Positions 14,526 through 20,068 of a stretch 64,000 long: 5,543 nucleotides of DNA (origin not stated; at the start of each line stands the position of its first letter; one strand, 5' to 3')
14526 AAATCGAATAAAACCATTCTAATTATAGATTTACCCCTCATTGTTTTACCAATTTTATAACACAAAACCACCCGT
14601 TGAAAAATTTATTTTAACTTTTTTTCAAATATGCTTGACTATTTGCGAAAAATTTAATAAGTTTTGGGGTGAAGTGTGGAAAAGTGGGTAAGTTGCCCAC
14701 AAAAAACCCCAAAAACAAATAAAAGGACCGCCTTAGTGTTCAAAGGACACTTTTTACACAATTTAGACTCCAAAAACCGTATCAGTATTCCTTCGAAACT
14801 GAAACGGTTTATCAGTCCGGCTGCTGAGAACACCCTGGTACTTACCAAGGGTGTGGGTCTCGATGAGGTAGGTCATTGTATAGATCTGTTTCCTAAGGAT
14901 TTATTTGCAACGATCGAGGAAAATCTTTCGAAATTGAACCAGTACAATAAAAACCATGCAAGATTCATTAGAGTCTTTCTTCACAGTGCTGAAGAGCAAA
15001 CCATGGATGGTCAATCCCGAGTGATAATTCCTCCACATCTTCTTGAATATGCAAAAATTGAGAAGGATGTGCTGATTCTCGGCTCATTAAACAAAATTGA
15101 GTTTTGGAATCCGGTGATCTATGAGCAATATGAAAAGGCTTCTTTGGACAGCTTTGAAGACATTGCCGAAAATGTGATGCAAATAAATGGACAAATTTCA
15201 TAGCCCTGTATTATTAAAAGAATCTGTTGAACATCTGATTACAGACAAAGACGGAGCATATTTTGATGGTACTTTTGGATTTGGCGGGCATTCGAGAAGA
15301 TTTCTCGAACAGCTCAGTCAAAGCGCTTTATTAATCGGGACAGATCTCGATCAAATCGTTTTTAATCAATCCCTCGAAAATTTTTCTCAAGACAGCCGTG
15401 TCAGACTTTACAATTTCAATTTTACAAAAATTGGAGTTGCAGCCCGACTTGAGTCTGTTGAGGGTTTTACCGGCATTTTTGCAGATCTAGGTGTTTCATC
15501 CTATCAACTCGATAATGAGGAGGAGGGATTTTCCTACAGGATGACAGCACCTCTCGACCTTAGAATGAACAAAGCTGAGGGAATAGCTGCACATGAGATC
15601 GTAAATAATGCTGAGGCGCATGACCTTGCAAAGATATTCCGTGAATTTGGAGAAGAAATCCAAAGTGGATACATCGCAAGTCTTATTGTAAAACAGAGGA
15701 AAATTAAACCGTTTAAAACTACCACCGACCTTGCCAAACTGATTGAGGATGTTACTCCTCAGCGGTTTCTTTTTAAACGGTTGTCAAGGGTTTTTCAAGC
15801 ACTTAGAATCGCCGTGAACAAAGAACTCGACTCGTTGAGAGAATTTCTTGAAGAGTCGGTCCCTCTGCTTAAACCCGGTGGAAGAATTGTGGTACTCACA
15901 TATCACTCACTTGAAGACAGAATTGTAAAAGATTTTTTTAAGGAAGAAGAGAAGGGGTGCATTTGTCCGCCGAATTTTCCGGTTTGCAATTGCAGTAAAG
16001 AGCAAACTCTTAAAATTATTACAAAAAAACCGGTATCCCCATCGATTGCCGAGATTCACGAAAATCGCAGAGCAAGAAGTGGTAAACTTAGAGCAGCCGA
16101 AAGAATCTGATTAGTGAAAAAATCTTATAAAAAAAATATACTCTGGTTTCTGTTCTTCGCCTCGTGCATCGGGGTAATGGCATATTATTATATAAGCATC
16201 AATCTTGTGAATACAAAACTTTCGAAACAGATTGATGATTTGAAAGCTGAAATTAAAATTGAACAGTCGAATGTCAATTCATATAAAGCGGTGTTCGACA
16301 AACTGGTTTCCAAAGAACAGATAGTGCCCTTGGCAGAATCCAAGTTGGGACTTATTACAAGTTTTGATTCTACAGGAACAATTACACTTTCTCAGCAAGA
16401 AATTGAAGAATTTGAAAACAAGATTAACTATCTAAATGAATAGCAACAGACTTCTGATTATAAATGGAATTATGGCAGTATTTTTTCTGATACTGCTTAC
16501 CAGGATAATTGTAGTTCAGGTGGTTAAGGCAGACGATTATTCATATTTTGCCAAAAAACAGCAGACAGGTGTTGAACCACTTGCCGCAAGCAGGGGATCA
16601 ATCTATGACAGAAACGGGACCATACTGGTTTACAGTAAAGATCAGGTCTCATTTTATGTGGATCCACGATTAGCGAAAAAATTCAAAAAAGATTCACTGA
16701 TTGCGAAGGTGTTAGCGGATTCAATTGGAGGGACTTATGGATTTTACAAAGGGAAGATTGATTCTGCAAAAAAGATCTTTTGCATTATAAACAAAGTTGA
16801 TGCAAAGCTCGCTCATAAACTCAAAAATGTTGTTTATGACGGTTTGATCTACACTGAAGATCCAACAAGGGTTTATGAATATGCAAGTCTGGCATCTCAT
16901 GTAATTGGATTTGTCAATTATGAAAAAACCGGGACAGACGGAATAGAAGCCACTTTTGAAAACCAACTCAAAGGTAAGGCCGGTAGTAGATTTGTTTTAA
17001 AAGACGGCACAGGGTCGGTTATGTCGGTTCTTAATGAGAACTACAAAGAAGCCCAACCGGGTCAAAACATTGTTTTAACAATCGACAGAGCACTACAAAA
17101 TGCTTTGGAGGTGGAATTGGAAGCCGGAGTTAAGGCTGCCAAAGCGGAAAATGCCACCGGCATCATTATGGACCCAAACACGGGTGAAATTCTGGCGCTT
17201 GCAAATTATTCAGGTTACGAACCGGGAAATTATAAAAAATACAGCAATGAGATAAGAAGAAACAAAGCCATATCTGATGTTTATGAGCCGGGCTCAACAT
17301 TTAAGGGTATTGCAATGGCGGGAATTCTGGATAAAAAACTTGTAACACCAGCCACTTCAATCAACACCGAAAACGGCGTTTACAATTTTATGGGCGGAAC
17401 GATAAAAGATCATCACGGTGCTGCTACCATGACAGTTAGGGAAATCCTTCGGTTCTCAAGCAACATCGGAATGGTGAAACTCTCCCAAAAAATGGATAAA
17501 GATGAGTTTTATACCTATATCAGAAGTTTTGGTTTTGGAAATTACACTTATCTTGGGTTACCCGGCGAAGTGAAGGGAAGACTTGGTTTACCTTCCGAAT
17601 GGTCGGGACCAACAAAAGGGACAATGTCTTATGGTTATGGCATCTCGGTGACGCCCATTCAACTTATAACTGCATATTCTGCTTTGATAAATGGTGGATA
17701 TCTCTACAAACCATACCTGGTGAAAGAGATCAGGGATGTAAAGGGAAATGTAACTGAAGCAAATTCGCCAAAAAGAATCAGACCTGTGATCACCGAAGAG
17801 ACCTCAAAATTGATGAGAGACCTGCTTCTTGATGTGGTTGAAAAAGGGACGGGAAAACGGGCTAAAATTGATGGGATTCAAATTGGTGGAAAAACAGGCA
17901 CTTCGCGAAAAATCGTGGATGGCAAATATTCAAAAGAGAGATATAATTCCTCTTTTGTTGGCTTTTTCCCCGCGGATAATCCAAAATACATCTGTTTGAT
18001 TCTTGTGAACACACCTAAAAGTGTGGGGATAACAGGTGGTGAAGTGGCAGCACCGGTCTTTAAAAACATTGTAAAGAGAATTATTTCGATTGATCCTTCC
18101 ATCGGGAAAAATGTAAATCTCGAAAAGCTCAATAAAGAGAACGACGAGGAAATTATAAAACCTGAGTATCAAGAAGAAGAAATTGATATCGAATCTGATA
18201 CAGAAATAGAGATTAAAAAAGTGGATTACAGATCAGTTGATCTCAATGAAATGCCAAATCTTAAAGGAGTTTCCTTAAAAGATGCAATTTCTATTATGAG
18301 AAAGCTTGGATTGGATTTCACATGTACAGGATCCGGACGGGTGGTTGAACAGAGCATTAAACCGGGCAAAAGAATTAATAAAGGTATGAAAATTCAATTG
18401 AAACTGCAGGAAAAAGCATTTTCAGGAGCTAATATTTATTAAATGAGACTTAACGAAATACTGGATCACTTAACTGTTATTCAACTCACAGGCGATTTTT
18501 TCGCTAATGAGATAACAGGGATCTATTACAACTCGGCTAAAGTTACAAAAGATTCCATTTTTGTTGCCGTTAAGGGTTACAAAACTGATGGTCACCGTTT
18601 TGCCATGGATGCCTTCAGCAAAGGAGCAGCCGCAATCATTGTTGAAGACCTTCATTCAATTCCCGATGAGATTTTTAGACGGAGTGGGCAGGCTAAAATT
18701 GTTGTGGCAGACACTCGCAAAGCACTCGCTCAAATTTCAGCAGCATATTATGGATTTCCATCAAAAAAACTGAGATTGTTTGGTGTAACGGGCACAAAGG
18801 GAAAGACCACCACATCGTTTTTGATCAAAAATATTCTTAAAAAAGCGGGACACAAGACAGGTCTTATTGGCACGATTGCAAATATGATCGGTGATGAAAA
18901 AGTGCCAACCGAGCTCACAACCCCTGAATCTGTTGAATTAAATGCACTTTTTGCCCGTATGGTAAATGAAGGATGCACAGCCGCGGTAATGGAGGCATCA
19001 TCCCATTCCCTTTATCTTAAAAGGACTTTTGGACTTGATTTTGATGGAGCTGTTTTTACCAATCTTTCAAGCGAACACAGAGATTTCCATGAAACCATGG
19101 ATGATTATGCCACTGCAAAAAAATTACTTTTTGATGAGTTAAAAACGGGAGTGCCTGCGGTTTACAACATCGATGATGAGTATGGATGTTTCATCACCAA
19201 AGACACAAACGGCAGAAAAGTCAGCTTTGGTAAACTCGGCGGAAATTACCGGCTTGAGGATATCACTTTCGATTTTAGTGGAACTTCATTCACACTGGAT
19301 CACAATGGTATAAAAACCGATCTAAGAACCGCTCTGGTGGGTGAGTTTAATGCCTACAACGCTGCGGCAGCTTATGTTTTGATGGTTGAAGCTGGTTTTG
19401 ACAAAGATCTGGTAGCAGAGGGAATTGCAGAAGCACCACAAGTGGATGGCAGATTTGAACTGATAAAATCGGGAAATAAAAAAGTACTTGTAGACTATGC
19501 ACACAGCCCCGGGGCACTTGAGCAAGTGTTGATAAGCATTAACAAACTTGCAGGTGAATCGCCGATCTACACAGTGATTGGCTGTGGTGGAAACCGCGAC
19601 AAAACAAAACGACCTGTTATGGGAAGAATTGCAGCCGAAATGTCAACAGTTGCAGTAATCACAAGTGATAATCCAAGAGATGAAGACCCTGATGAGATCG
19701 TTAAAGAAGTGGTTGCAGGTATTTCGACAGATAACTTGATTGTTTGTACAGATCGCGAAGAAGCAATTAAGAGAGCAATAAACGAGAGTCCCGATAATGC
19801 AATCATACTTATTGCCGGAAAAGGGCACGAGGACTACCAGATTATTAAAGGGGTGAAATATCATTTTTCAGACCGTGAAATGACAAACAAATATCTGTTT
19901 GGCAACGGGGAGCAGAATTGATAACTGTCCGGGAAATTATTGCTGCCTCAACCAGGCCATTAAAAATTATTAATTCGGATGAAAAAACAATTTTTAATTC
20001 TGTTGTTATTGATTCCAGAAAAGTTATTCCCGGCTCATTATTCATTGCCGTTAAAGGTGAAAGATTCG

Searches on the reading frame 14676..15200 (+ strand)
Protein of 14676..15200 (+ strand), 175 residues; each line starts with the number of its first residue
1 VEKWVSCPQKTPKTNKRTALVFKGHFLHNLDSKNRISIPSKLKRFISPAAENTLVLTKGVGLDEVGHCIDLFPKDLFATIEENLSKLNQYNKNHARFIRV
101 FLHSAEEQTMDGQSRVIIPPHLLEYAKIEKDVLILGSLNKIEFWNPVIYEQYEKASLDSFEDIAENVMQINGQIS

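Call 61: search_protein_families(library=pfam, proteins=[window:14676-15200:+], max_evalue=0.00001)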
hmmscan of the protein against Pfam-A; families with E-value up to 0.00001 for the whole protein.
window:14676-15200:+ (175 aa): 1 family
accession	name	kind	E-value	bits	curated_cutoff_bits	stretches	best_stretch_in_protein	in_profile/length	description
PF02381.23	MraZ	-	1.4e-25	89.5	23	2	102-168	2-69/72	MraZ protein, putative antitoxin-like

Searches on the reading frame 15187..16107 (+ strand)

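Call 61: search_protein_families(library=pfam, proteins=[window:15187-16107:+], max_evalue=0.00001)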
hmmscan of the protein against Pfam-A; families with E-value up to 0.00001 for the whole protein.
window:15187-16107:+ (307 aa): 1 family
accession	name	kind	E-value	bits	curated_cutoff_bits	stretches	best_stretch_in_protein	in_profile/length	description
PF01795.25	Methyltransf_5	-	2.6e-101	339.6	27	1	4-307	3-309/309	MraW methylase family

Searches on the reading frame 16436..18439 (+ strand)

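Call 61: search_protein_families(library=pfam, proteins=[window:16436-18439:+], max_evalue=0.00001)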
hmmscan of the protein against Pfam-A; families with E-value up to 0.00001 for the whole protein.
window:16436-18439:+ (668 aa): 3 families
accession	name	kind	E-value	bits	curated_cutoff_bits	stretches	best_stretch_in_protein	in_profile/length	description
PF00905.27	Transpeptidase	-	1.8e-77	260.9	22.1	1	242-546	3-298/299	Penicillin binding protein transpeptidase domain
PF03717.20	PBP_dimer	-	1.1e-18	68.7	24.4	1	50-197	3-177/180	Penicillin-binding Protein dimerisation domain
PF03793.24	PASTA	-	2.8e-12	46.9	23.2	1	605-657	2-62/64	PASTA domain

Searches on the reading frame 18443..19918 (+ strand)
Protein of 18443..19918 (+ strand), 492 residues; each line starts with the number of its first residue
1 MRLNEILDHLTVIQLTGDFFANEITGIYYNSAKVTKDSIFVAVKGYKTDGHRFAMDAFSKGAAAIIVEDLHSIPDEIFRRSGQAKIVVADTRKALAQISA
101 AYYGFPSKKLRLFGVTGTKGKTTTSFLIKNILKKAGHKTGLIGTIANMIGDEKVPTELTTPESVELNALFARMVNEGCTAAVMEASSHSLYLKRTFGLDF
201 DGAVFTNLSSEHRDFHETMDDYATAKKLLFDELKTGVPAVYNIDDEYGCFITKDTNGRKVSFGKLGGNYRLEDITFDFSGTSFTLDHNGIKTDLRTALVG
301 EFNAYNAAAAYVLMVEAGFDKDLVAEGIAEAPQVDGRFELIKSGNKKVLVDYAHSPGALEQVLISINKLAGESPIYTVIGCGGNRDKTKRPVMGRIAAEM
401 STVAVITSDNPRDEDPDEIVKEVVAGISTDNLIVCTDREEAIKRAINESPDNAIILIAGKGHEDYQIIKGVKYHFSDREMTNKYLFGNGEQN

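Call 61: search_protein_families(library=pfam, proteins=[window:18443-19918:+], max_evalue=0.00001)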
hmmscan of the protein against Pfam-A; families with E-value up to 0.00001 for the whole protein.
window:18443-19918:+ (492 aa): 3 families
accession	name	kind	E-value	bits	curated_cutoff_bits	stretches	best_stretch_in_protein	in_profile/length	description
PF08245.18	Mur_ligase_M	-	2.4e-51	175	24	1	115-313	1-199/200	Mur ligase middle domain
PF02875.26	Mur_ligase_C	-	7.7e-29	101.5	28.4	1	336-461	1-127/127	Mur ligase, glutamate ligase domain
PF01225.30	Mur_ligase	-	3.3e-11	43.9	21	1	23-103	1-95/95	Mur ligase family, catalytic domain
